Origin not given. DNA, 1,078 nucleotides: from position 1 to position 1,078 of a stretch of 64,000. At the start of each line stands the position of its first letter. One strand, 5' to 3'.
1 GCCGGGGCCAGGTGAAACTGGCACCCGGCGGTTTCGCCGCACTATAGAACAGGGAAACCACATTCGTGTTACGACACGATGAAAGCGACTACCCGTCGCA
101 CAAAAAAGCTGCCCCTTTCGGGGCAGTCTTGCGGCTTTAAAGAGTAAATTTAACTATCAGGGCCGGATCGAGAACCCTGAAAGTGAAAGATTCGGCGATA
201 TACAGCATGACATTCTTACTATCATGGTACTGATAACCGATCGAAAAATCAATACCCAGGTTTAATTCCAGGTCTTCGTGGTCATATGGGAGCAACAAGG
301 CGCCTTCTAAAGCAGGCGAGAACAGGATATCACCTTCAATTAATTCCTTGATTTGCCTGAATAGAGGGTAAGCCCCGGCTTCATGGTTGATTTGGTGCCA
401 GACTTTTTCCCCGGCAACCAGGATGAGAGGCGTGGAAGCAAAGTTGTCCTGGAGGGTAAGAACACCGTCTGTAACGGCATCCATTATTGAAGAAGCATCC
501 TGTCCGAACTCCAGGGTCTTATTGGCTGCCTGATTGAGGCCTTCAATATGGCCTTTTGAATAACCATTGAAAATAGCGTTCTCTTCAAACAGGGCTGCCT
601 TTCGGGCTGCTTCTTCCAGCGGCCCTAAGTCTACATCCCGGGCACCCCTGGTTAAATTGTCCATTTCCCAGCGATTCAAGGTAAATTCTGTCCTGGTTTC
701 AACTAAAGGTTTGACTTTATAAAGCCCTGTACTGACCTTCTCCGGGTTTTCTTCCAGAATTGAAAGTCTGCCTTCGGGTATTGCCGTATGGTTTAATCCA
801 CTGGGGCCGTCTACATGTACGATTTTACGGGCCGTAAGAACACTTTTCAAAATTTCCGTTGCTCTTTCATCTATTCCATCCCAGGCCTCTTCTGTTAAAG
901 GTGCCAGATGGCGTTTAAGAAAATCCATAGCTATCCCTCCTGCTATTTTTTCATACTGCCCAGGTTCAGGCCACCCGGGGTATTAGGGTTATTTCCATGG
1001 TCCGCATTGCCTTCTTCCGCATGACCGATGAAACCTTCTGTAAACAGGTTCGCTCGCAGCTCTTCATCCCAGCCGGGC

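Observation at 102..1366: Compact EncFtn-encapsulin nanocompartment operon at the window edge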

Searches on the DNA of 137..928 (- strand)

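Call 39: search_rna_families(source=L001, start=9260, end=11343, threshold=evalue, max_evalue=1)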
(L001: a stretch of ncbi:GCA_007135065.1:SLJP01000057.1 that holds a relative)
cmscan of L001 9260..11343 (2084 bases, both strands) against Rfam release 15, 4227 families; matches with E-value up to 1: 3.
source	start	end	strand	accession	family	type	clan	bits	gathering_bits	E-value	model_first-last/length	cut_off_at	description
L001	11051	11205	-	RF01606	plasmodium_snoR31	Gene; snRNA; snoRNA; HACA-box;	-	28.3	60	0.34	1-145/145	no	small nucleolar RNA snoR31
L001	9741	9826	+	RF00012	U3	Gene; snRNA; snoRNA; CD-box;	CL00100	16.2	34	0.88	1-219/219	no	Small nucleolar RNA U3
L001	11062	11193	-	RF01822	RsaJ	Gene; sRNA;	-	16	100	0.78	1-287/287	no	RNA Staph. aureus A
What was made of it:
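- Tried and rejected: An Rfam search of the 3' tail and spacer returned only sub-threshold chance hits (call 39).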
